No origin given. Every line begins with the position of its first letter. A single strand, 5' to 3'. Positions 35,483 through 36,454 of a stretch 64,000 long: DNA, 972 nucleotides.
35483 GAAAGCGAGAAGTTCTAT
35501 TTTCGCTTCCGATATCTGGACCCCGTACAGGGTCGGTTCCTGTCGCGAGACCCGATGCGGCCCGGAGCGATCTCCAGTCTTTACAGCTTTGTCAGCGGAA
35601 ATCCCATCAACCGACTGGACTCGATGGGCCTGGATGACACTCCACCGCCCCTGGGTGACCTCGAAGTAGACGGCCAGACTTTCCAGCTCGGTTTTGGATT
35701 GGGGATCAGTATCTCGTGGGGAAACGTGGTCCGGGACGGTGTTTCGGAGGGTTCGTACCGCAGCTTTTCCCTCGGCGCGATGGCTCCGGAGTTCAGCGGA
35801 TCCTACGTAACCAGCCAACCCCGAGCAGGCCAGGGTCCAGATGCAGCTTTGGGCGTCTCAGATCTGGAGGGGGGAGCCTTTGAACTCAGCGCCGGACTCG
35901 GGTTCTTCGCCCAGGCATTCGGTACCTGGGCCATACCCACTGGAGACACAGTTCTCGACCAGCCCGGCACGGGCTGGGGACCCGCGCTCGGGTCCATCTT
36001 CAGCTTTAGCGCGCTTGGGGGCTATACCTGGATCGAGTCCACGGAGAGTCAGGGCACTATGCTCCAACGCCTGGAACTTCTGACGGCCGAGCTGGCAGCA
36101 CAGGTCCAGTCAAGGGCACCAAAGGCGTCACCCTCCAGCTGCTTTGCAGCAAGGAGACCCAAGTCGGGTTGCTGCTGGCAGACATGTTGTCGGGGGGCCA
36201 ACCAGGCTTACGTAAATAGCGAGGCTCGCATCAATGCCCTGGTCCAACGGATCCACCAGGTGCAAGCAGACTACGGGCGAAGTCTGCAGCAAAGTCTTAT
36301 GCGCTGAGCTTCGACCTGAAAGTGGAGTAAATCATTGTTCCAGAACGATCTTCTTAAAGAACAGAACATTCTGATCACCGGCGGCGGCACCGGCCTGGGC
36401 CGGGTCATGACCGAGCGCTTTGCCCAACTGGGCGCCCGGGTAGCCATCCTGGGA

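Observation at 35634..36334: Orphan, unclassified C-terminal toxin-like domain with Gly-zipper segments and no adjacent immunity gene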

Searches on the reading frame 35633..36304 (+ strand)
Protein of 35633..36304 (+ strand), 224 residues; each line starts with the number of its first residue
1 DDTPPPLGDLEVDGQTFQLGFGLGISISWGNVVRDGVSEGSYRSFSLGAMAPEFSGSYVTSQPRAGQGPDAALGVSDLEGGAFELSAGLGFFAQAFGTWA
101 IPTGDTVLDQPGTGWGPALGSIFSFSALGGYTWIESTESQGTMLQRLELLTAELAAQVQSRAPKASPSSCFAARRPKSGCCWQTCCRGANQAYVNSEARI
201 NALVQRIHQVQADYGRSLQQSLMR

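Call 7: search_protein_families(library=pfam, proteins=[window:35633-36304:+], max_evalue=0.1)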
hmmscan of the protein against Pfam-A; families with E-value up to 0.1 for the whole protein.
window:35633-36304:+ (224 aa): 0 families

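Call 8: search_protein_families(library=ncbifam, proteins=[window:35633-36304:+], max_evalue=0.1)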
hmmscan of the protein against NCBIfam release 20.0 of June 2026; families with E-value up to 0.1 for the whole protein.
window:35633-36304:+ (224 aa): 0 families

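Call 10: find_homologous_proteins(query=window:35633-36304:+, max_evalue=0.01)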
Query window:35633-36304:+: 1042 candidates shared short words with the query, none scored E <= 0.01.

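Call 13: search_solved_structures(query=window:35633-36304:+, max_evalue=10)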
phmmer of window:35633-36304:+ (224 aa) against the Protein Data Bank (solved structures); distinct sequences matched with E-value up to 10: 0.

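Call 18: predict_structure(protein=window:35633-36304:+)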
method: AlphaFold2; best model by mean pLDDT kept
length: 224 residues; sequences in the alignment: 1
mean_pLDDT: 50.8   pTM: 0.38
mean pLDDT of the five models: 50.8, 44.8, 41.5, 33.8, 33.2
residues with pLDDT >= 90: 6; 70-90: 53; 50-70: 33; < 50: 132
segments of 3 or more residues with pLDDT < 50: 2-29, 31-34, 40-136
pLDDT, mean of each block of 10 residues (from residue 1): 41 31 43 51 42 34 37 34 30 33 34 26 26 41 78 84 73 57 75 88 87 73 53
secondary structure, 60 per line:
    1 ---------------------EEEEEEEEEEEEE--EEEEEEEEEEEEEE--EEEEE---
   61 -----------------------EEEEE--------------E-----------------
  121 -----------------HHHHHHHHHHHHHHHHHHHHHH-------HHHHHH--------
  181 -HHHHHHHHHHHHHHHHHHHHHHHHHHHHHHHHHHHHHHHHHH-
elements in order: E22-34 E37-50 E53-57 E84-88 H138-159 H167-172 H182-223

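Call 19: find_related_loci(query=window:35633-36304:+, collection=genome_contigs, flank=10000)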
Query window:35633-36304:+ (224 aa) in genome_contigs; peptide patterns used: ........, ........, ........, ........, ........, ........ (x = any residue, [..] = any of these).
88 stretches matched a pattern, but none encodes a relative of the query by tblastn (E <= 1e-3).

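Call 20: find_related_loci(query=window:35633-36304:+, collection=metagenome_contigs, flank=10000)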
Query window:35633-36304:+ (224 aa) in metagenome_contigs; peptide patterns used: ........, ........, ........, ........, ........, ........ (x = any residue, [..] = any of these).
140 stretches matched a pattern, but none encodes a relative of the query by tblastn (E <= 1e-3).

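Call 21: search_protein_representatives(protein=window:35633-36304:+)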
Query: 224 residues. Proteins with E-value up to 0.001 (for the whole library): 3; up to 1e-10: 1; up to 1e-30: 0. The best 3 are listed.
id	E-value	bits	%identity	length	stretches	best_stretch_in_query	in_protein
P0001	6.4e-18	81.4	41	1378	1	10-223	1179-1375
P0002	2.0e-04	37.3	30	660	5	132-204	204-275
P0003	7.9e-04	35.4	31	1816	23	51-86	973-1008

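Call 23: find_encoding_contigs(protein=P0001, flank=10000, max_places=10)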
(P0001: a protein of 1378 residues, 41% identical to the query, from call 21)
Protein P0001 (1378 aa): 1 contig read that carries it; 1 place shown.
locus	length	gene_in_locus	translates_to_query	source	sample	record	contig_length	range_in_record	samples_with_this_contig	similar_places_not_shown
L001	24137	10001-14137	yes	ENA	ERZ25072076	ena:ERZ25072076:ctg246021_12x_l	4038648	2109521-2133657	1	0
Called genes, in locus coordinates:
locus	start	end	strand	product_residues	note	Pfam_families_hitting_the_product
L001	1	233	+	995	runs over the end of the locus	PF07635:PSCyt1 (weak), PF07583:PSCyt2, PF13385:Laminin_G_3, PF07587:PSD1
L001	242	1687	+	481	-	PF07394:DUF1501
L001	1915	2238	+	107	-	-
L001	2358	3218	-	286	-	PF14236:DruA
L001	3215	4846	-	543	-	PF03050:DDE_Tnp_IS66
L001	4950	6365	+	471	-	PF13701:DDE_Tnp_1_4, PF01609:DDE_Tnp_1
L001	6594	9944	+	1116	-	PF20148:DUF6531, PF05593:RHS_repeat (weak)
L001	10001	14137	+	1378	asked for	PF05593:RHS_repeat (faint), PF25023:TEN_YD-shell (faint)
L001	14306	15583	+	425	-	PF00266:Aminotran_5, PF01212:Beta_elim_lyase (weak)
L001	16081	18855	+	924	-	PF00069:Pkinase, PF01636:APH (faint), PF07714:PK_Tyr_Ser-Thr, PF07676:PD40 (faint), PF26549:Tricorn_N (faint), PF26550:Tricorn_2nd (faint)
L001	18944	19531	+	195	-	PF07638:Sigma70_ECF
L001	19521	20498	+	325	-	PF01636:APH (faint), PF00069:Pkinase, PF07714:PK_Tyr_Ser-Thr, PF03109:ABC1 (weak)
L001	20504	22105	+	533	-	PF26549:Tricorn_N (faint), PF07676:PD40 (faint)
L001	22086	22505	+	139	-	-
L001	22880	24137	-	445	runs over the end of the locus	PF13701:DDE_Tnp_1_4, PF01609:DDE_Tnp_1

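Call 29: find_homologous_proteins(query=A1, max_evalue=0.01)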
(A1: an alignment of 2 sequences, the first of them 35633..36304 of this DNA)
Query A1 (2 sequences): 6761 candidates shared short words with the query, none scored E <= 0.01.

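Call 31: find_related_loci(query=A1, collection=metagenome_contigs, flank=10000)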
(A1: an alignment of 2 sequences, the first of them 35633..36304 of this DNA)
Query A1 (224 aa) in metagenome_contigs; peptide patterns used: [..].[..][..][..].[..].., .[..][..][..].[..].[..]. (x = any residue, [..] = any of these).
235 stretches matched a pattern, but none encodes a relative of the query by tblastn (E <= 1e-3).

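Call 52: predict_structure(alignment_id=A1)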
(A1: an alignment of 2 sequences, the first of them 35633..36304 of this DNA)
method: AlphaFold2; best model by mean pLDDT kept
length: 224 residues; sequences in the alignment: 2
mean_pLDDT: 43.2   pTM: 0.36
mean pLDDT of the five models: 43.2, 40.9, 40.7, 39.2, 39.0
residues with pLDDT >= 90: 0; 70-90: 13; 50-70: 66; < 50: 145
segments of 3 or more residues with pLDDT < 50: 1-29, 40-137, 173-177, 221-224
pLDDT, mean of each block of 10 residues (from residue 1): 40 42 43 54 39 28 33 28 24 24 25 22 20 40 58 63 59 50 61 74 67 55 46
secondary structure, 60 per line:
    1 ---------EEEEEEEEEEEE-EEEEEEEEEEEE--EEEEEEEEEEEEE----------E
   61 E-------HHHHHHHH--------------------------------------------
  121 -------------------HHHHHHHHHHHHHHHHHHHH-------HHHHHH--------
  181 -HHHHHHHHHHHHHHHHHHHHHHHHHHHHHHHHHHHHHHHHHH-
elements in order: E10-21 E23-34 E37-49 H69-76 H140-159 H167-172 H182-223

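Call 56: fold_search(model_id=the predicted structure, library=pdb)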
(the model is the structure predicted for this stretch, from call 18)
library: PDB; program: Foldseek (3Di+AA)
matches with E <= 10: 297; with E <= 0.001: 0
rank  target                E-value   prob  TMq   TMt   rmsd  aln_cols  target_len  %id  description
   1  3q0k_B                1.2e+00  0.30  0.25  0.21   9.1       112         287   12  Crystal structure of Human PACSIN 2 F-BAR (released 2012-02-15)
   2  4dk0                  1.4e+00  0.66  0.26  0.18   5.6        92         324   15  Crystal structure of MacA from Actinobacillus actinomycetemcomitans (released 2012-03-07)
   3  6r1n                  1.4e+00  0.23  0.15  0.08  10.7        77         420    9  Crystal structure of S. aureus seryl-tRNA synthetase complexed to seryl sulfamoyl adenosine (released 2020-01-22)
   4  2b5u_A                1.8e+00  0.38  0.25  0.13   5.5        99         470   15  Crystal Structure Of Colicin E3 V206C Mutant In Complex With Its Immunity Protein (released 2006-11-07)
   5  4bne_A                1.9e+00  0.30  0.25  0.21   5.3        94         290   11  Pacsin2 Interacts with Membranes and Actin-Filaments (released 2014-05-14)
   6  8glv_Eb               1.9e+00  0.21  0.18  0.04   7.0        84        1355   17  96-nm repeat unit of doublet microtubules from Chlamydomonas reinhardtii flagella (released 2023-05-31)
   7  2zdi_B                2.1e+00  0.20  0.20  0.38   8.7        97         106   11  Crystal structure of Prefoldin from Pyrococcus horikoshii OT3 (released 2008-02-05)
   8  3abh_A                2.3e+00  0.21  0.24  0.20   5.6        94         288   12  Crystal structure of the EFC/F-BAR domain of human PACSIN2/Syndapin II (2.0 A) (released 2010-04-14)
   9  6qpq_C                2.3e+00  0.21  0.21  0.14   5.7        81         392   16  The structure of the cohesin head module elucidates the mechanism of ring opening (released 2020-02-05)
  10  7u2b_B                2.4e+00  0.60  0.27  0.14   4.4        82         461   15  Cryo-electron microscopy structure of human mt-SerRS in complex with mt-tRNA(GCU-TL) (released 2022-09-14)
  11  2x0l_A                2.4e+00  0.51  0.25  0.09   6.8        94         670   13  Crystal structure of a neuro-specific splicing variant of human histone lysine demethylase LSD1. (released 2010-03-02)
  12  3syv_D                2.4e+00  0.33  0.24  0.22   7.4        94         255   15  Crystal structure of mPACSIN 3 F-BAR domain mutant (released 2012-05-16)
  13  2osz_A                2.4e+00  0.28  0.23  0.48   5.9        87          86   14  Structure of Nup58/45 suggests flexible nuclear pore diameter by intermolecular sliding (released 2007-04-10)
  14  4afl_F                2.4e+00  0.21  0.17  0.42  10.3        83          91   14  The crystal structure of the ING4 dimerization domain reveals the functional organization of the ING family of chromat (released 2012-02-22)
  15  7vqu                  2.4e+00  0.15  0.14  0.05  10.0        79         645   11  Crystal structure of LSD1 in complex with compound S1427 (released 2022-06-01)
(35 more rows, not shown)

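Call 71: search_protein_families(library=pfam, alignment_id=A1, max_evalue=10)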
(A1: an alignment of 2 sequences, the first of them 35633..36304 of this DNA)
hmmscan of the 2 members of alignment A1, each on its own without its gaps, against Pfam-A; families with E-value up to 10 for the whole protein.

A. member 1, window:35633-36304:+ (224 aa): 0 families

B. families by the number of members that match (of 2 scanned): 1 family
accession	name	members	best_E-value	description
PF17980.7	ADD_DNMT3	1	0.13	DNMT3, cysteine rich ADD domain, GATA1-like zinc finger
